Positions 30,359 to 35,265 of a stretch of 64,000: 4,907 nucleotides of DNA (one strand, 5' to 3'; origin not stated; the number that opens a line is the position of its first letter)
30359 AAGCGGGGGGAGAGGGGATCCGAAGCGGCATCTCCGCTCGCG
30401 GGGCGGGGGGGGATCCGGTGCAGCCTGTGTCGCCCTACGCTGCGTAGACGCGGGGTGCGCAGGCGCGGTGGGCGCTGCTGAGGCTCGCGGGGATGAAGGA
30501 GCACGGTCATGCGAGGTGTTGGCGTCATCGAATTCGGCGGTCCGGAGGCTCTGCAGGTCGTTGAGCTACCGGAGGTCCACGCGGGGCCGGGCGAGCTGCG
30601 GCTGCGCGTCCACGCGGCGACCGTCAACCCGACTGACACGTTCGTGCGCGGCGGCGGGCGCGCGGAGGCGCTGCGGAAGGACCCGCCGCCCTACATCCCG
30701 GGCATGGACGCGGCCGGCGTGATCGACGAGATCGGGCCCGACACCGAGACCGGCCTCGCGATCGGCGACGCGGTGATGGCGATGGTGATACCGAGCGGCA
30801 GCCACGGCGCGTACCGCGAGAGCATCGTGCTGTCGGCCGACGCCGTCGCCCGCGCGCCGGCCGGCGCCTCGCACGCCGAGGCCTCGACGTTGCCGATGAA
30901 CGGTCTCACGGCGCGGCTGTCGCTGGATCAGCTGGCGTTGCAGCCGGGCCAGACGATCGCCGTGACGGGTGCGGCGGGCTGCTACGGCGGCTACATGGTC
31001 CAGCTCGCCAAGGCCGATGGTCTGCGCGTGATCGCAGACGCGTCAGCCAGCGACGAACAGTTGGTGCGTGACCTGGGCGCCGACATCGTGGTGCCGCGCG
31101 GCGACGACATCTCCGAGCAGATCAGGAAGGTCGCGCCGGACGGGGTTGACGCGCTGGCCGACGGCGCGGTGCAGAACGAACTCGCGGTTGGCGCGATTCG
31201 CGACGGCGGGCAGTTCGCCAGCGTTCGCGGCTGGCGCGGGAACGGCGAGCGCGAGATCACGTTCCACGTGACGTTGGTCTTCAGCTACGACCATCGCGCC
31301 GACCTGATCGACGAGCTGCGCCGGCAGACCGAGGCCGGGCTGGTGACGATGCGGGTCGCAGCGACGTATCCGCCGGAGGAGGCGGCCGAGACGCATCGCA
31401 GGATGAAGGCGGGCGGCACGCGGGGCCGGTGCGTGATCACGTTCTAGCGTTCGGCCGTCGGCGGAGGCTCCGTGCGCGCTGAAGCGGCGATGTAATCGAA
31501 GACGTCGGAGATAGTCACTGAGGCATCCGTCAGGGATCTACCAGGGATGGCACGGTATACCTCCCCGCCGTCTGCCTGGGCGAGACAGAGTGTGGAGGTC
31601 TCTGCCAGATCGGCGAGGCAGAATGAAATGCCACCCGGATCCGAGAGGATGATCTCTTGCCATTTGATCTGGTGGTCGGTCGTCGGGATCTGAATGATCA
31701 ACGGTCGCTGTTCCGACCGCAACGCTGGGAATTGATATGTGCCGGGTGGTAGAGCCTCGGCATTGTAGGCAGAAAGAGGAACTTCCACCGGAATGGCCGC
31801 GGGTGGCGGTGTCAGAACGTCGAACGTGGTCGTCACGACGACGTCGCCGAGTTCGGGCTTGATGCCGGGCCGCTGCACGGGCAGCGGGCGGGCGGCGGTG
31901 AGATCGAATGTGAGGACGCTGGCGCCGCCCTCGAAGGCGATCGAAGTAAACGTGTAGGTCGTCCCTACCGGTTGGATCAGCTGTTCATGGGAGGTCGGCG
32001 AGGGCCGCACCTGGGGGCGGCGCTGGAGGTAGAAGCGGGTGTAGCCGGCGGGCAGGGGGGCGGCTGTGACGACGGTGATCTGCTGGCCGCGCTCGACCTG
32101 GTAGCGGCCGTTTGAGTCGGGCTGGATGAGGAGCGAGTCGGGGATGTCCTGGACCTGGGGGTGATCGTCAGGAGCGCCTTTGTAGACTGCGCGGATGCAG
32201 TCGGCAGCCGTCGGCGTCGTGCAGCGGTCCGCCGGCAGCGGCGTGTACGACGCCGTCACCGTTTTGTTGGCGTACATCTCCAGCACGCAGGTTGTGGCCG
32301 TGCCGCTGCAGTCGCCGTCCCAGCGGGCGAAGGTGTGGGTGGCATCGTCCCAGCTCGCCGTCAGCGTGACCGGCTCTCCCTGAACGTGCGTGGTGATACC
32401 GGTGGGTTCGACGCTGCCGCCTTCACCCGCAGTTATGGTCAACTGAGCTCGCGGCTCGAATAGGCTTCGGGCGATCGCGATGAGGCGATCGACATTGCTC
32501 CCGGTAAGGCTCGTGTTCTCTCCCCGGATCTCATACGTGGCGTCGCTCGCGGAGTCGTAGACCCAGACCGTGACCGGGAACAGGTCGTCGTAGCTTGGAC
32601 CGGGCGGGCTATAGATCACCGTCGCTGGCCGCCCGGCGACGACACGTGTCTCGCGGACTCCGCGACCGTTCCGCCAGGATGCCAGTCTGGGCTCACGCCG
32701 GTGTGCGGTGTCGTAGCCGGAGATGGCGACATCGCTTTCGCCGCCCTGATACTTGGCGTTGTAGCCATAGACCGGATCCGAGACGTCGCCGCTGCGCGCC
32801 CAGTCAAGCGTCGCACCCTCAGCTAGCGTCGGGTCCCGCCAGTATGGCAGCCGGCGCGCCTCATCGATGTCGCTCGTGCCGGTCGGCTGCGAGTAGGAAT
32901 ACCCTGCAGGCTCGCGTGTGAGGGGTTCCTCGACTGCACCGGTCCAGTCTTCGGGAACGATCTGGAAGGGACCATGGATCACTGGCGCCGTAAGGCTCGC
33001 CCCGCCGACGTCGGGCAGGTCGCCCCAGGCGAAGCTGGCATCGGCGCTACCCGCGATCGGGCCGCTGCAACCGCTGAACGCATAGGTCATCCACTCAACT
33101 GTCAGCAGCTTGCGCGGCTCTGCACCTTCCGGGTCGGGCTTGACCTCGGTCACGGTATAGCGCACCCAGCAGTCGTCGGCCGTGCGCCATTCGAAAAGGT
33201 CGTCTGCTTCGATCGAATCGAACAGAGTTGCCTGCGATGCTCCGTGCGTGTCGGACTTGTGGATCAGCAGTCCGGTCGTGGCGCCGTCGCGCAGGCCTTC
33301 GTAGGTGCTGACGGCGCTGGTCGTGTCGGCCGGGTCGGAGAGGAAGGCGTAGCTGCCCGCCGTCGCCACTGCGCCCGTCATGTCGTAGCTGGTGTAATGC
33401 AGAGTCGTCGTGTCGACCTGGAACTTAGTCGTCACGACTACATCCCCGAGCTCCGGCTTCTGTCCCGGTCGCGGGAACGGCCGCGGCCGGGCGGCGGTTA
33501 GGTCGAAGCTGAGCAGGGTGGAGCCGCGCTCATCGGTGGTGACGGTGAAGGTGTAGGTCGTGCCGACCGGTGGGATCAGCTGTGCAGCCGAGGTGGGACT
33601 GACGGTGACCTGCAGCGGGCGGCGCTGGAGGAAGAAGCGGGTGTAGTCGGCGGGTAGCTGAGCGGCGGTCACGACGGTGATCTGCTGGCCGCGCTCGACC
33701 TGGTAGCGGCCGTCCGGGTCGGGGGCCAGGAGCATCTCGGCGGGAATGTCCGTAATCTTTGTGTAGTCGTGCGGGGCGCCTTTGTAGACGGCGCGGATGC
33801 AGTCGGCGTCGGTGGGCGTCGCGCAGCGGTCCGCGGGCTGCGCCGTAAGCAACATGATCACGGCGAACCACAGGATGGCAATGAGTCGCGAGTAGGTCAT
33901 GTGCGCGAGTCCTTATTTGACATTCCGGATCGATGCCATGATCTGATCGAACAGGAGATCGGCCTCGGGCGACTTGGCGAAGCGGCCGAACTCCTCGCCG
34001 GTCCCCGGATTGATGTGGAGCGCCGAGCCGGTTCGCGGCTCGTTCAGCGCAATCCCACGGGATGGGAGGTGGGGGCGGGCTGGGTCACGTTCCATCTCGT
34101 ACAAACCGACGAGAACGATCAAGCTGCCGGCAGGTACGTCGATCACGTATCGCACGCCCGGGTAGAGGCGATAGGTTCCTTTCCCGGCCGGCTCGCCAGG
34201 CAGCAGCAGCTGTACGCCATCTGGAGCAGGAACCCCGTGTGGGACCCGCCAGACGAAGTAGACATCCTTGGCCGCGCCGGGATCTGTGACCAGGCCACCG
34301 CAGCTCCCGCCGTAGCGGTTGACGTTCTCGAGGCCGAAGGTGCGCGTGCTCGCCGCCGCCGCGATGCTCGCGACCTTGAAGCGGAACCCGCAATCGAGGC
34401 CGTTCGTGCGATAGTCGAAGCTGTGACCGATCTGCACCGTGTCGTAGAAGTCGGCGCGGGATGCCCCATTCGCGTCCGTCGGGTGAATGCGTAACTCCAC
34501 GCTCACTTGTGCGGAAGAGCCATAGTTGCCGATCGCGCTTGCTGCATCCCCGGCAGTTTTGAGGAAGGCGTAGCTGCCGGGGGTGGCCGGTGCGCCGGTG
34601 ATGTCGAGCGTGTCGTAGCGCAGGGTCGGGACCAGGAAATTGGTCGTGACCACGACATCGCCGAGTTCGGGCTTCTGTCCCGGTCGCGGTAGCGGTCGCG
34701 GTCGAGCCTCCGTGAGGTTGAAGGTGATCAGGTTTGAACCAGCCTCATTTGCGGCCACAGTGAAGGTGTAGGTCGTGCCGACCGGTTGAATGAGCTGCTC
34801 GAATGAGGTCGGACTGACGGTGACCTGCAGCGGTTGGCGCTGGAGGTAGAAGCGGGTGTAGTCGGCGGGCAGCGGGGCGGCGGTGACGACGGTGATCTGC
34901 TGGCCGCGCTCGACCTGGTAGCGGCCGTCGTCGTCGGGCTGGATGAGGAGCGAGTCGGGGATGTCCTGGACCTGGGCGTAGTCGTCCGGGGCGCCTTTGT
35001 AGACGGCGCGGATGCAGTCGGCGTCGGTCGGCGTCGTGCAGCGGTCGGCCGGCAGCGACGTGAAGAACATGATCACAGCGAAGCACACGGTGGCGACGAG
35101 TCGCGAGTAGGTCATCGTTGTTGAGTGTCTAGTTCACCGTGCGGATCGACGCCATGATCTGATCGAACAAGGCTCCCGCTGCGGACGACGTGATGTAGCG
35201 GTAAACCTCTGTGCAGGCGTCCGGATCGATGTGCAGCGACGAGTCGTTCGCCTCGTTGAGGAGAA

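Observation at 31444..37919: Tandem array of four paralogous secreted-protein genes, plus one decayed copy, built around an undescribed ~150-aa two-cysteine domain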

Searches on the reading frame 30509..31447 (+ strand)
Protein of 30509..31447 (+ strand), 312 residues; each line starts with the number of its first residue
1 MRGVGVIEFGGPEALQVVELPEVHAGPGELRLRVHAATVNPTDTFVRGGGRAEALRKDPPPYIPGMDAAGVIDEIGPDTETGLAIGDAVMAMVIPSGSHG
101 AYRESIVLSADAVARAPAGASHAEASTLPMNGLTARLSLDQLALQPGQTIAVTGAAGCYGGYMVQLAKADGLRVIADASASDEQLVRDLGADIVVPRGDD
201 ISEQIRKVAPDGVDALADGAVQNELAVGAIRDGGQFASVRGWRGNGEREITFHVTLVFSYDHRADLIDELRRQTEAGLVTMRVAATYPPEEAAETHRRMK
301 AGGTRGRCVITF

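Call 19: search_protein_families(library=pfam, proteins=[window:30509-31447:+], max_evalue=0.001)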
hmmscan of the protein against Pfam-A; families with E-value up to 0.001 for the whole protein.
window:30509-31447:+ (312 aa): 3 families
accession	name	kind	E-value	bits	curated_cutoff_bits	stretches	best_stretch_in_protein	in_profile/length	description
PF08240.17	ADH_N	-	4.2e-13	49.9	23.5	1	26-117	1-103/104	Alcohol dehydrogenase GroES-like domain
PF13602.12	ADH_zinc_N_2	-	4.1e-11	44.4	27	1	189-310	1-134/134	Zinc-binding dehydrogenase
PF00107.32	ADH_zinc_N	-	2.2e-09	37.8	31.8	1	160-241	3-90/129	Zinc-binding dehydrogenase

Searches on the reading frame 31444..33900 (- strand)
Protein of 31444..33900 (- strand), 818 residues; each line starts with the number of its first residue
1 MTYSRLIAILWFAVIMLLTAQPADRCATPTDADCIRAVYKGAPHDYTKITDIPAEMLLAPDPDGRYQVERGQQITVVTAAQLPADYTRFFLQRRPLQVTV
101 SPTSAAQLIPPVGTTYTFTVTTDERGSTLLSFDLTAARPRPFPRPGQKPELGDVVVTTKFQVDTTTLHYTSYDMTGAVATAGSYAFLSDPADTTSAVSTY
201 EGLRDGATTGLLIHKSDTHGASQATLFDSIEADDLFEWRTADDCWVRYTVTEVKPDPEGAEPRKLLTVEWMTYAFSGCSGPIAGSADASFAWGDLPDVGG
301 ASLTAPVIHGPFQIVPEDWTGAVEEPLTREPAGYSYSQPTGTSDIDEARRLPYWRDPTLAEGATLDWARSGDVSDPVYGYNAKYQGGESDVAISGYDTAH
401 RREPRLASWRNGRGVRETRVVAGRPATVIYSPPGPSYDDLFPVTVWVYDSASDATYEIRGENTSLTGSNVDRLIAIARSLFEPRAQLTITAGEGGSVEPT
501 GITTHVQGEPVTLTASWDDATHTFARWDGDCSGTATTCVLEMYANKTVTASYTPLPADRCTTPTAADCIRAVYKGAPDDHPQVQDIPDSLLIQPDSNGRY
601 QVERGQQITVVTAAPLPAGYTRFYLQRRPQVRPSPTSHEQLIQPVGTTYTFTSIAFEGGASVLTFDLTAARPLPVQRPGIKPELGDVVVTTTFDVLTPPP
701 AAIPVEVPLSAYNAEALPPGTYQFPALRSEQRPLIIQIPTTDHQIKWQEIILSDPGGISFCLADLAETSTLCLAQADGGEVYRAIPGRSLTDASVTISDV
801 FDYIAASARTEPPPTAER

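Call 10: search_protein_families(library=pfam, proteins=[window:31444-33900:-], max_evalue=0.1)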
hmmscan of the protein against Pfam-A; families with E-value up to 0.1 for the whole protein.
window:31444-33900:- (818 aa): 1 family
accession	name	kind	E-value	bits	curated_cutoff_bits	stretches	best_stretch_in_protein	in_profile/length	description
PF18998.6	Flg_new_2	-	3.8e-09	36.8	23.6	1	486-554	2-71/73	Divergent InlB B-repeat domain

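Call 11: search_protein_families(library=ncbifam, proteins=[window:31444-33900:-], max_evalue=0.1)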
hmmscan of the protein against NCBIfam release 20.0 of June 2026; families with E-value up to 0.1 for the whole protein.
window:31444-33900:- (818 aa): 0 families

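Call 63: search_protein_families(library=padloc, proteins=[window:31444-33900:-], max_evalue=0.01)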
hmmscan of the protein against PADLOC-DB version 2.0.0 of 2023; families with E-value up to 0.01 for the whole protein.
window:31444-33900:- (818 aa): 0 families

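Call 64: search_protein_families(library=phrogs, proteins=[window:31444-33900:-], max_evalue=0.01)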
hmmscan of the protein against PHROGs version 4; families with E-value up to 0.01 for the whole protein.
window:31444-33900:- (818 aa): 0 families

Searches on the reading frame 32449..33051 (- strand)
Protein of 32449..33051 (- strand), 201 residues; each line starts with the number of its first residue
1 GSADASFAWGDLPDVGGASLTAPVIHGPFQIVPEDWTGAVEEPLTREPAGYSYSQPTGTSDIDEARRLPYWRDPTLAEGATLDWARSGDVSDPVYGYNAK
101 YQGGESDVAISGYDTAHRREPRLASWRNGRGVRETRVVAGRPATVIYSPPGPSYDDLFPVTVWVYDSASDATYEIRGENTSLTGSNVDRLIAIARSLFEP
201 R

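Call 67: search_protein_families(library=pfam, alignment_id=A5, max_evalue=5)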
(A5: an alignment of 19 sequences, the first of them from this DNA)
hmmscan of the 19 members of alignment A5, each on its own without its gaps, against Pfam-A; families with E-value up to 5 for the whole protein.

A. member 1, seq(201 aa): 0 families

B. families by the number of members that match (of 19 scanned): 3 families
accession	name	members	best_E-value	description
PF19917.4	bpX1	1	0.011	MoxR-vWA-beta-propeller ternary system domain bpX1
PF00718.27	Polyoma_coat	1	0.12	Polyomavirus coat protein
PF03621.18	MbtH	1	0.19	MbtH-like protein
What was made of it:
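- Tried and rejected: Scanning 19 members against Pfam at E <= 5 gave no such hit (call 67), so I dropped the idea.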

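Call 68: search_solved_structures(query=A5, max_evalue=10)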
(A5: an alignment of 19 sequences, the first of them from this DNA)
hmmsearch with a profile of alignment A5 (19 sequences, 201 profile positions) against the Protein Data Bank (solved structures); distinct sequences matched with E-value up to 10: 15.
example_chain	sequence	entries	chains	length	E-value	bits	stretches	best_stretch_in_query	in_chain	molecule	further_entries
1ub1_A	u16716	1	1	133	0.062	15.9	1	43-88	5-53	attachment region binding protein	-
8ajr_A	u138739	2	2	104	0.25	13.9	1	68-99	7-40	Methyl-CpG-binding protein 2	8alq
5bt2_A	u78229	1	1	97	0.25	13.9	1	67-114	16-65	Methyl-CpG-binding protein 2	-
1qk9_A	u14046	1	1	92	0.42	13.2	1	67-91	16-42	METHYL-CPG-BINDING PROTEIN 2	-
6c1y_A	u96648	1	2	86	0.42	13.2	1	67-91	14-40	Methyl-CpG-binding protein 2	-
9rpq_A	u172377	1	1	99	0.44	13.1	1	67-92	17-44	Methyl-CpG-binding protein 2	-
3c2i_A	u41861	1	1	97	0.48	13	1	67-90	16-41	Methyl-CpG-binding protein 2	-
6ogj_A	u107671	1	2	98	0.49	12.9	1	67-90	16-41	Methyl-CpG-binding protein 2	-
6yww_A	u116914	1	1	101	0.5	12.9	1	67-90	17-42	Truncated methyl CpG binding protein 2 transcript 1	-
6ogk_A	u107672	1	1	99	0.5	12.9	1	67-90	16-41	Methyl-CpG-binding protein 2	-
9rpp_A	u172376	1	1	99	0.53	12.8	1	67-88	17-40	Methyl-CpG-binding protein 2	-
9ydo_Ca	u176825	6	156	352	0.98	12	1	125-181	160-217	Flagellar protein FlgT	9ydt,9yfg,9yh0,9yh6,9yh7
9yec_Ca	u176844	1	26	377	1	11.9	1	125-181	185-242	Flagellar protein FlgT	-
8gic_C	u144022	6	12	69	1.1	11.7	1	66-99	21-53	MbtH-like short polypeptide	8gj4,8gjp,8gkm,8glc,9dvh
3nfg_A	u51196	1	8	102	1.3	11.6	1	107-171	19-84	DNA-directed RNA polymerase I subunit RPA49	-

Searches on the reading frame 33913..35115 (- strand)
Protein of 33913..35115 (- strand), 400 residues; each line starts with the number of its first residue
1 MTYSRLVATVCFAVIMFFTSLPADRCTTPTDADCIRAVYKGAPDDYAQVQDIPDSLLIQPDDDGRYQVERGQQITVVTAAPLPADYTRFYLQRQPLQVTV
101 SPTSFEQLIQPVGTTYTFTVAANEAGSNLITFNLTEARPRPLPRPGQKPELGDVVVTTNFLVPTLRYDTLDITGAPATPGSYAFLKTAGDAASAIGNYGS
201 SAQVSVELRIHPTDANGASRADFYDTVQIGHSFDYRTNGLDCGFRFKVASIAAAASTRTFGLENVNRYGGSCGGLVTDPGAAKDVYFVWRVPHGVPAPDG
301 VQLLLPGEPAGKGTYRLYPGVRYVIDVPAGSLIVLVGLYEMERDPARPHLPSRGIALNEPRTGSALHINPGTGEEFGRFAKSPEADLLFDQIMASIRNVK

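Call 10: search_protein_families(library=pfam, proteins=[window:33913-35115:-], max_evalue=0.1)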
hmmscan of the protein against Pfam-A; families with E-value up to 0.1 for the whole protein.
window:33913-35115:- (400 aa): 0 families

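Call 11: search_protein_families(library=ncbifam, proteins=[window:33913-35115:-], max_evalue=0.1)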
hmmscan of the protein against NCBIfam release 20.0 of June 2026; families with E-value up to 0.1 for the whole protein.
window:33913-35115:- (400 aa): 0 families

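Call 52: find_encoding_contigs(protein=window:33913-35115:-, flank=3000, max_places=4)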
Protein window:33913-35115:- (400 aa): 2 contigs read that carry it; 1 place shown.
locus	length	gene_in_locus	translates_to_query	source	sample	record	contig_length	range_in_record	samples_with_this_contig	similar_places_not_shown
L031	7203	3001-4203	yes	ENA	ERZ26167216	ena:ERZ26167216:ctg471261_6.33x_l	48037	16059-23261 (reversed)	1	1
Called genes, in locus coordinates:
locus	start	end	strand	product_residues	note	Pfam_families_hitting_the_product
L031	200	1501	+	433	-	-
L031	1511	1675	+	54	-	-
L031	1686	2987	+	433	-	-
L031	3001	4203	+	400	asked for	-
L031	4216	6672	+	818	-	PF18998:Flg_new_2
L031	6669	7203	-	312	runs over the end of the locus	PF08240:ADH_N, PF00107:ADH_zinc_N, PF13602:ADH_zinc_N_2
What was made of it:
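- Checked: It starts the last one at ATG 37916, giving 433 aa (call 52).
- Identical gene calls appear in an independent ENA assembly (call 52). One copy of the contig has 6.33x coverage (call 52). The identical 400-aa protein is on record on more than one contig, including contigs over 1 Mb (call 52).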

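Call 63: search_protein_families(library=padloc, proteins=[window:33913-35115:-], max_evalue=0.01)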
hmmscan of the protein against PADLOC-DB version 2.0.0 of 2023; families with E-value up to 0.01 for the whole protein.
window:33913-35115:- (400 aa): 0 families

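Call 64: search_protein_families(library=phrogs, proteins=[window:33913-35115:-], max_evalue=0.01)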
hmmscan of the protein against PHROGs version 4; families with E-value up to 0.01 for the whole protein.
window:33913-35115:- (400 aa): 0 families

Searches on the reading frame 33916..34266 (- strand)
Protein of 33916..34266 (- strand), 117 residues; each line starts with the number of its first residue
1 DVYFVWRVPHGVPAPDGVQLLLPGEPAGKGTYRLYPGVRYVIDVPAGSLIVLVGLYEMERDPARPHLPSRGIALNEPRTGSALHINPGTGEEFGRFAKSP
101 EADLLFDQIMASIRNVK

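Call 61: find_homologous_proteins(query=A4, max_evalue=0.001)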
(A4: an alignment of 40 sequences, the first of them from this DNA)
Query A4 (40 sequences) (117 aa, profile of the alignment): 5 proteins with E <= 0.001 among 3046 candidates.
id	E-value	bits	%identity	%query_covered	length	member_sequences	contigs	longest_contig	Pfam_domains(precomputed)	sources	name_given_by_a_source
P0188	3.1e-34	135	49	97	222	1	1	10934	-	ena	-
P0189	5.4e-33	131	52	100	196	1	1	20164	-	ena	-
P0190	3.5e-32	129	82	100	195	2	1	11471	-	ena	-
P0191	1.5e-23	101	79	86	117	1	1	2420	-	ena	-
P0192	2.9e-13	67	-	-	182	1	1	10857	-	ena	-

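Call 62: search_solved_structures(query=A4, max_evalue=10)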
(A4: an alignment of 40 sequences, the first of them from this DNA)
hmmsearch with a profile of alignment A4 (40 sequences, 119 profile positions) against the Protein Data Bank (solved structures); distinct sequences matched with E-value up to 10: 6.
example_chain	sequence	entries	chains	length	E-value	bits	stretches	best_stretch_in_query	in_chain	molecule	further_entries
4qks_A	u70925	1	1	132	0.01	18.8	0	65-92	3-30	DE NOVO PROTEIN 6XTRP/PV2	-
5dzv_A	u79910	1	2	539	0.37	13.8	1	31-76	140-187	Protein Pcdha7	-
8hmo_A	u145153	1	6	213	0.6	13.2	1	59-100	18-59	Metal-dependent hydrolase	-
9zlo_A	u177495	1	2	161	1.1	12.4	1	51-95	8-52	Urease accessory protein UreE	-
1u0r_A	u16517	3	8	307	1.6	11.8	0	17-60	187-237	Inorganic polyphosphate/ATP-NAD kinase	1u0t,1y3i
1y3h_A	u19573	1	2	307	1.6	11.8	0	17-60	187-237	Inorganic polyphosphate/ATP-NAD kinase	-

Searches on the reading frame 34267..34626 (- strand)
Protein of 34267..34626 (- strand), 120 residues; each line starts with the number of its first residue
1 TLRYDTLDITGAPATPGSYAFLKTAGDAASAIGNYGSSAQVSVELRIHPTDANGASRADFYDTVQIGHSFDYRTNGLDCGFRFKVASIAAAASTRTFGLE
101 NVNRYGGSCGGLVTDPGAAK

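Call 95: search_solved_structures(query=A6, max_evalue=10)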
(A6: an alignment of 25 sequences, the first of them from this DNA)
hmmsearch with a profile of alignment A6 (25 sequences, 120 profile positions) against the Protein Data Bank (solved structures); distinct sequences matched with E-value up to 10: 1.
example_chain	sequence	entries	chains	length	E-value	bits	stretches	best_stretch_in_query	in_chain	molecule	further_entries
5xyi_E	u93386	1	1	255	1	12.4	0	61-116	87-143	40S ribosomal protein S4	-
